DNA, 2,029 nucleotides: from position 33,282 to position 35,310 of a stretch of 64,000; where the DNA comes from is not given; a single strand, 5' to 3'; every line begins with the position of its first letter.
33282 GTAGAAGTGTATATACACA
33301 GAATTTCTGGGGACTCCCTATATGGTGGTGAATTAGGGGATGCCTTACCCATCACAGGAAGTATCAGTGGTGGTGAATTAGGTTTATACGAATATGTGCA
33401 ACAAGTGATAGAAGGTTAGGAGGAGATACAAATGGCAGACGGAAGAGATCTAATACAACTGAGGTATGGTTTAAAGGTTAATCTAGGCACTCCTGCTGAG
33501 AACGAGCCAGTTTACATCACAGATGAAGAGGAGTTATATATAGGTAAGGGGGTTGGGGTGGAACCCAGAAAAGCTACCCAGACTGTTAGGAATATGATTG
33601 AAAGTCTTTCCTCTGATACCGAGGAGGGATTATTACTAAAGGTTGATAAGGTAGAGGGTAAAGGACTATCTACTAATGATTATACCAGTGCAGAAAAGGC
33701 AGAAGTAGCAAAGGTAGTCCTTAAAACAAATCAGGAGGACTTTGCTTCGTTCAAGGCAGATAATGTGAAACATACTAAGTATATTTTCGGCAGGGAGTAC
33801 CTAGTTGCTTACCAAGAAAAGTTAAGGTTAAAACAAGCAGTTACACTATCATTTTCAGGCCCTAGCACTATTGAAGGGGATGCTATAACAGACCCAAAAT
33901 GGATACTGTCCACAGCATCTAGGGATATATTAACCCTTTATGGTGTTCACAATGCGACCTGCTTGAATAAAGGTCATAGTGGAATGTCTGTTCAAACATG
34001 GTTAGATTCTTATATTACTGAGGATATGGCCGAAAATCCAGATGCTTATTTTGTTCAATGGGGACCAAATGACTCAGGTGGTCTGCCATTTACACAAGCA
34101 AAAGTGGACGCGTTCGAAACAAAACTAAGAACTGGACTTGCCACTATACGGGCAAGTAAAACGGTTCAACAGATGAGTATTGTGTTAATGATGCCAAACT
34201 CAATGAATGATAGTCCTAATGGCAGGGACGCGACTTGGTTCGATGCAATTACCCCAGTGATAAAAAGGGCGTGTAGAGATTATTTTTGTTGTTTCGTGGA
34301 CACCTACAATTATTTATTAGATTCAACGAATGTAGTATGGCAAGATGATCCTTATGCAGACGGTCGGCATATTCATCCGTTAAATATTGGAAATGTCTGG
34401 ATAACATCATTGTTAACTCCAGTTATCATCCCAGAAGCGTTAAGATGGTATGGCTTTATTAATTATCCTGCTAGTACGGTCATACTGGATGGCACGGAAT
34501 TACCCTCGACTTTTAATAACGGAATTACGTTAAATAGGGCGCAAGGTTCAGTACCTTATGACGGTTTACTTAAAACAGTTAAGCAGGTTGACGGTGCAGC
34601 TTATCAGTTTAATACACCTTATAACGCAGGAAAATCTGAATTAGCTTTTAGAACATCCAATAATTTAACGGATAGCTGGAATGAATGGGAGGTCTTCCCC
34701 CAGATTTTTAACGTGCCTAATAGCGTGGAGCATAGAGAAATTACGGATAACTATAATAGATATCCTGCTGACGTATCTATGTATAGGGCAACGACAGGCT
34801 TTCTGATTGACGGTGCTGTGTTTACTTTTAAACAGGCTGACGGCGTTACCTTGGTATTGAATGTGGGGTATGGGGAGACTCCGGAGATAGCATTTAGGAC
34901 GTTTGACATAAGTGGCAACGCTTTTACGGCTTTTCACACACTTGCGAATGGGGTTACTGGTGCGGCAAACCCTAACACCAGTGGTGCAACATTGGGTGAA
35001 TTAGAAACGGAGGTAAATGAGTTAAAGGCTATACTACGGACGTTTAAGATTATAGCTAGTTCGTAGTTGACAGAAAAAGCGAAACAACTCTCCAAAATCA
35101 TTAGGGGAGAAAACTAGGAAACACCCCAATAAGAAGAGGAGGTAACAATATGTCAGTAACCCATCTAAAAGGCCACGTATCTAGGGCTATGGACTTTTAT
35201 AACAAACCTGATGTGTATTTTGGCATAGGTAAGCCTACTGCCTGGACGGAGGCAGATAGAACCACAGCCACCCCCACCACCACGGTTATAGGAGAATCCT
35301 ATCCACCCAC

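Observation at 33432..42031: Two paralogous enzymatic tail fibres with a common N-terminal anchor and an identical 41-bp element at their stop codons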

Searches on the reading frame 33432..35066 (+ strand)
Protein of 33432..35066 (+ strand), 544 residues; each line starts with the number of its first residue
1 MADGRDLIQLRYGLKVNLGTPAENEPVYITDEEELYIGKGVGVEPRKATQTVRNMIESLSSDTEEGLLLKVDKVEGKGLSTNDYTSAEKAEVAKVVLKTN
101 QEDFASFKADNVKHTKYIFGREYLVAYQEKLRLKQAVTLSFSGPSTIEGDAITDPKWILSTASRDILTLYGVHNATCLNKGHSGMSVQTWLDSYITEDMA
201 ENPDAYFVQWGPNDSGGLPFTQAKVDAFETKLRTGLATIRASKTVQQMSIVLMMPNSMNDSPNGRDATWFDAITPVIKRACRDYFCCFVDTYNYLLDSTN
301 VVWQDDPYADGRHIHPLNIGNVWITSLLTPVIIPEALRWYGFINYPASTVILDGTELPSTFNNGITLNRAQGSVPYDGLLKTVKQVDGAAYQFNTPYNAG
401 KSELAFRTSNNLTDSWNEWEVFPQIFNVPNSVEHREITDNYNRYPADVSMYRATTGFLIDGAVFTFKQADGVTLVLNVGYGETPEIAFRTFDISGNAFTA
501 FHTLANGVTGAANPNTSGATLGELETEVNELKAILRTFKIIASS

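Call 10: search_protein_families(library=pfam, proteins=[window:33432-35066:+], max_evalue=0.01)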
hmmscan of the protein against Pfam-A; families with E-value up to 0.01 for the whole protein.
window:33432-35066:+ (544 aa): 2 families
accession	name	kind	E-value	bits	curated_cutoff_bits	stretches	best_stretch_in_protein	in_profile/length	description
PF13472.12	Lipase_GDSL_2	-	8.8e-09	36.5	32.9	1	178-318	37-173/178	GDSL-like Lipase/Acylhydrolase family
PF18454.7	Mtd_N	-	0.00014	22.1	26.3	1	8-40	1-35/37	Major tropism determinant N-terminal domain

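Call 11: search_protein_families(library=phrogs, proteins=[window:33432-35066:+], max_evalue=0.001)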
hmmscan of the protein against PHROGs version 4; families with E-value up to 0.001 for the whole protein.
window:33432-35066:+ (544 aa): 3 families
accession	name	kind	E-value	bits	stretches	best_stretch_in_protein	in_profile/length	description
phrog_8460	-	tail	3e-10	40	1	174-334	341-500/780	tail fiber protein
phrog_18608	-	unknown function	7.7e-06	26.4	1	65-115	202-253/416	-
phrog_32680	-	tail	0.0002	21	1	63-105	145-186/548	tail fiber protein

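Call 36: find_homologous_proteins(query=window:33432-35066:+, max_evalue=0.00001)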
Query window:33432-35066:+ (544 aa): 448 proteins with E <= 0.00001 among 8000 candidates; the best 120 are listed.
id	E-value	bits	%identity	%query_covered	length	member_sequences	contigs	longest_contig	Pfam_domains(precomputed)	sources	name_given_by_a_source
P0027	0.0e+0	1248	100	100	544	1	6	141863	PF13472.13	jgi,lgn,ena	-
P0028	3.1e-104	368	51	62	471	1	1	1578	PF13472.13,PF00657.29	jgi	jgi:hypothetical protein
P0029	5.4e-104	367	50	67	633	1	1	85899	PF13472.13,PF00657.29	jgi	jgi:lysophospholipase L1-like esterase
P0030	1.1e-85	307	51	52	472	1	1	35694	PF13472.13,PF00657.29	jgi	jgi:hypothetical protein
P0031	1.5e-84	303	46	57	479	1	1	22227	PF18454.8,PF13472.13,PF00657.29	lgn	-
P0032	2.1e-84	303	46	59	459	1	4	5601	PF13472.13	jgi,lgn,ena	-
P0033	1.0e-83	300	41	69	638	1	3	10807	PF27067.1,PF13472.13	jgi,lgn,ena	-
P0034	1.8e-83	299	46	59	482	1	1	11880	PF13472.13,PF00657.29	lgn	-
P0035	8.4e-78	281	41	65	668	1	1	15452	PF13472.13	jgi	jgi:hypothetical protein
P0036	1.6e-75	273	39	68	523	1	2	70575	PF13472.13,PF00657.29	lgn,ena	-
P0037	1.2e-74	270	45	56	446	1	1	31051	PF13472.13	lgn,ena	-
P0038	1.6e-72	263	46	54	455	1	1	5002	PF13472.13,PF00657.29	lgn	-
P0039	1.3e-71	260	36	69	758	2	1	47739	PF13472.13,PF00657.29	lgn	-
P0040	1.0e-67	247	53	40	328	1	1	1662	PF13472.13,PF00657.29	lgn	-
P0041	4.0e-63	232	38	57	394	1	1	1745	PF13472.13,PF00657.29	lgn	-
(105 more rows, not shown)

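Call 39: find_encoding_contigs(protein=P0029, flank=10000, max_places=3)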
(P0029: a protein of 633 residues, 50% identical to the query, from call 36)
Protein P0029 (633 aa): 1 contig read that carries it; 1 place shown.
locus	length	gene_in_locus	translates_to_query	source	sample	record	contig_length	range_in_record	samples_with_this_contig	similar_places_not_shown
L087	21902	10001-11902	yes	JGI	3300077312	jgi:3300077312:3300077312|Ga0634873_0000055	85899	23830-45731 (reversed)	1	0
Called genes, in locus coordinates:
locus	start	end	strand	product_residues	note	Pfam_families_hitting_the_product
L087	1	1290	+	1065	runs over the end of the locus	PF24049:YOMG_N (weak), PF13884:Peptidase_S74 (weak)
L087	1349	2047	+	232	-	-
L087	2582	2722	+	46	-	-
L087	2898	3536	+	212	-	-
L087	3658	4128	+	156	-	-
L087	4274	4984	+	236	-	PF02498:Bro-N, PF03374:ANT (faint)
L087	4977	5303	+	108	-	-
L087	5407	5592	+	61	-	-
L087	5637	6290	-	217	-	-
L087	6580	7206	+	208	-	-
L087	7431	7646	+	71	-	-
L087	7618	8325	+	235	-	-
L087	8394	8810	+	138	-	-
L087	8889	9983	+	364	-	PF10651:BppU_N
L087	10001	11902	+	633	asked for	PF00657:Lipase_GDSL (faint), PF13472:Lipase_GDSL_2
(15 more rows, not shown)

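Call 67: predict_structure(alignment_id=A3)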
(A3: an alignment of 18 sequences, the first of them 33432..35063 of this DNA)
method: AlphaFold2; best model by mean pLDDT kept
length: 544 residues; sequences in the alignment: 18
mean_pLDDT: 62.1   pTM: 0.54
mean pLDDT of the five models: 62.1, 60.1, 58.7, 57.9, 56.4
residues with pLDDT >= 90: 117; 70-90: 140; 50-70: 53; < 50: 234
segments of 3 or more residues with pLDDT < 50: 1-84, 87-114, 425-544
pLDDT, mean of each block of 10 residues (from residue 1): 31 30 35 31 33 39 34 37 47 39 38 65 91 91 88 84 86 88 91 93 95 84 94 96 94 85 85 93 95 70 53 66 88 80 64 78 78 74 78 76 75 79 44 32 30 26 30 34 38 37 40 35 37 34 29
secondary structure, 60 per line:
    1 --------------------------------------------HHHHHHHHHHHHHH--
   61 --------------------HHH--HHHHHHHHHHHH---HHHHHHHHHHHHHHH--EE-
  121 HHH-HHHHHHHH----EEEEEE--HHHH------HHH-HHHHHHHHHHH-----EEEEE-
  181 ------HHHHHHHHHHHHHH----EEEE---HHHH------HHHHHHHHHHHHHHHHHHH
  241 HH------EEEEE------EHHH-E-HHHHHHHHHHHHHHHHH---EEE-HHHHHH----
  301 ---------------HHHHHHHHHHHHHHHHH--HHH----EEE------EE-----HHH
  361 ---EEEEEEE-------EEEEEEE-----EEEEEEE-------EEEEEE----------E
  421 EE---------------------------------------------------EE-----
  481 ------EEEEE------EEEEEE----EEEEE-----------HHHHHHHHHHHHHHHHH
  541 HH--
elements in order: H45-58 H86-97 H101-115 H125-132 E137-142 H145-148 H159-169 E175-179 H187-200 E205-208 H212-215 H222-242 E249-253 H267-283 E287-289 H291-296 H316-332 E342-344 E364-370 E378-384 E390-396 E404-409 E420-422 E487-491 E498-503 E508-512 H524-542

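Call 70: fold_search(model_id=the predicted structure, library=pdb)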
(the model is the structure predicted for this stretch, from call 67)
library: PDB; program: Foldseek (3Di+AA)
matches with E <= 10: 1526; with E <= 0.001: 110
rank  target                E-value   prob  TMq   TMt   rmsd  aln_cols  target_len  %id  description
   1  6hfz_A                4.7e-09  1.00  0.32  0.47  21.2       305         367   15  Crystal structure of a two-domain esterase (CEX) active on acetylated mannans (released 2019-09-11)
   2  4oap_A                6.3e-09  1.00  0.29  0.66   5.0       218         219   22  An Axe2 mutant (W190I), an acetyl-xylooligosaccharide esterase from Geobacillus Stearmophilus (released 2015-01-14)
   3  6hh9_B                8.9e-09  1.00  0.31  0.44  21.2       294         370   15  Crystal structure of a two-domain esterase (CEX) active on acetylated mannans co-crystallized with mannopentaose (released 2019-09-11)
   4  4oao_A                2.3e-08  1.00  0.28  0.66   4.9       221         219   22  A mutant of Axe2 (R55A), and acetyl-xylooligosaccharide esterase from Geobacillus Stearmophilus (released 2015-01-14)
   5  6hh9_C                2.3e-08  1.00  0.32  0.46  21.2       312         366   14  Crystal structure of a two-domain esterase (CEX) active on acetylated mannans co-crystallized with mannopentaose (released 2019-09-11)
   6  4jj6_A                2.5e-08  1.00  0.28  0.65   5.4       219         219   22  Crystal structure of a catalytic mutant of Axe2 (Axe2-H194A), an acetylxylan esterase from Geobacillus stearothermophi (released 2014-03-12)
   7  4jko_A                2.5e-08  1.00  0.28  0.64   5.5       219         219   22  Crystal structure of a catalytic mutant of Axe2 (Axe2_S15A), an acetylxylan esterase from Geobacillus stearothermophil (released 2014-02-12)
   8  3w7v_A                3.0e-08  1.00  0.29  0.66   5.4       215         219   22  Crystal Structure of Axe2, an Acetylxylan Esterase from Geobacillus stearothermophilus (released 2014-02-12)
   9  6hfz_B                3.8e-08  1.00  0.31  0.45  21.6       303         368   16  Crystal structure of a two-domain esterase (CEX) active on acetylated mannans (released 2019-09-11)
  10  4jj4_A                4.0e-08  1.00  0.28  0.64   5.5       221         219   21  Crystal structure of a catalytic mutant of Axe2 (Axe2-D191A), an acetylxylan esterase from Geobacillus stearothermophi (released 2014-03-12)
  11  5bn1_A                4.5e-08  1.00  0.28  0.66   5.1       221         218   22  Structure of Axe2-W215I, an acetyl xylan esterase from Geobacillus stearothermophilus (released 2016-06-29)
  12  5jd3_A                5.7e-08  1.00  0.28  0.63   5.6       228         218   17  Crystal structure of LAE5, an alpha/beta hydrolase enzyme from the metagenome of Lake Arreo, Spain (released 2016-05-04)
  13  5jd3_G                6.4e-08  1.00  0.29  0.66   4.8       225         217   17  Crystal structure of LAE5, an alpha/beta hydrolase enzyme from the metagenome of Lake Arreo, Spain (released 2016-05-04)
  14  6hfz_D                7.2e-08  1.00  0.30  0.44  21.9       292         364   15  Crystal structure of a two-domain esterase (CEX) active on acetylated mannans (released 2019-09-11)
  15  6hh9_D                9.7e-08  1.00  0.29  0.42  21.6       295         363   14  Crystal structure of a two-domain esterase (CEX) active on acetylated mannans co-crystallized with mannopentaose (released 2019-09-11)
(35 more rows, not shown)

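Call 75: search_dna_similar(query=window:33432-35066:+, collection=phages, mode=protein, max_rows=12)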
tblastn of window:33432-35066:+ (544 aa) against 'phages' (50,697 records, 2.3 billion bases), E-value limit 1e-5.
Records with a match: 65; places in all: 65; records where one place covers at least 80% of the query: 0.
Best place of each record, by identity: <60% 65.
By first word of the organism name: Lactococcus 53; Pectobacterium 4; Vibrio 2; Caulobacter 2; Bacteriophage 1; Pseudomonas 1; Pseudoalteromonas 1; Stenotrophomonas 1.
By host as written in the record: Lactococcus lactis 53; Vibrio splendidus 12B12 2; Pectobactorium corotovorum subsp. carotovorum 2; - 2; Pectobactorium corotovorum subsp. carotovorum 62a 2; Caulobacter vibrioides CB15 2; Pseudoalteromonas sp. YM19 1; Stenotrophomonas maltophilia STM-19 1.
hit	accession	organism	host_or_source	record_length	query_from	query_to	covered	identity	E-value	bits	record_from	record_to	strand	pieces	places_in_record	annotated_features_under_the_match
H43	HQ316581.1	Vibrio phage martha 12B12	Vibrio splendidus 12B12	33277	15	425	76%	29.3%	4e-39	159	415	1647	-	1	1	hypothetical protein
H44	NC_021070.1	Vibrio phage martha 12B12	Vibrio splendidus 12B12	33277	15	425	76%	29.3%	4e-39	159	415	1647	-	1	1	tail fiber protein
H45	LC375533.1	Pectobacterium phage PPWS2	Pectobactorium corotovorum subsp. ...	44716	116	422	56%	34.7%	6e-37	152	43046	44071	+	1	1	putative structural protein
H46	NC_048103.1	Pectobacterium phage PPWS2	Pectobactorium corotovorum subsp. ...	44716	116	422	56%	34.7%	6e-37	152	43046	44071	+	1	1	putative structural protein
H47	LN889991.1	Bacteriophage 15G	-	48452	118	420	56%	30.2%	1e-28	127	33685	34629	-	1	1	record has no annotation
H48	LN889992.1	Pseudomonas phage 15b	-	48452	118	420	56%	30.2%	1e-28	127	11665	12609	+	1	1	record has no annotation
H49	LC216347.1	Pectobacterium phage PPWS4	Pectobactorium corotovorum subsp. ...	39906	141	425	52%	30.5%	6e-36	149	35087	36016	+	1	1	tail spike protein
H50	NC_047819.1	Pectobacterium phage PPWS4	Pectobactorium corotovorum subsp. ...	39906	141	425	52%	30.5%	6e-36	149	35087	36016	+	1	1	tail fiber protein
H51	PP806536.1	Pseudoalteromonas phage vB_Psp_PY6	Pseudoalteromonas sp. YM19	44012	165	417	47%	30.6%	8e-22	106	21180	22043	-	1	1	SGNH/GDSL hydrolase family protein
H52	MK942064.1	Caulobacter phage Jess A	Caulobacter vibrioides CB15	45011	116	338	41%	27.6%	1e-9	68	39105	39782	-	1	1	hypothetical protein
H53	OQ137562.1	Caulobacter phage RapA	Caulobacter vibrioides CB15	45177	116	338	41%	27.6%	1e-9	68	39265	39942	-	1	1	RapA_gp050c: hypothetical protein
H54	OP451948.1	Lactococcus phage RH13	Lactococcus lactis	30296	118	337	40%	24.0%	3e-10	69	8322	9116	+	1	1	neck passage structure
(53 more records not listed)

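Call 83: find_related_loci(query=window:33432-35066:+, collection=viral_contigs, flank=6000)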
Query window:33432-35066:+ (544 aa) in viral_contigs; peptide patterns used: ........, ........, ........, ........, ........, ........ (x = any residue, [..] = any of these).
4 stretches matched a pattern, but none encodes a relative of the query by tblastn (E <= 1e-3).

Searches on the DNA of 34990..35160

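Call 78: search_rna_families(source=window, start=34990, end=35160, threshold=evalue, max_evalue=5)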
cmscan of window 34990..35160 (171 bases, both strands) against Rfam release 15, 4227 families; matches with E-value up to 5: 2.
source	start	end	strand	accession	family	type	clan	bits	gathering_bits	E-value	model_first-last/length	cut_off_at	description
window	35046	35155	+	RF02699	Avashort_thermometer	Cis-reg; thermoregulator;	-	16.4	88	0.54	1-59/59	no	Avashort 5' UTR thermometer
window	35000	35027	+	RF01360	CRISPR-DR47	Gene; CRISPR;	-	14.8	39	2.2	1-37/37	no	CRISPR RNA direct repeat element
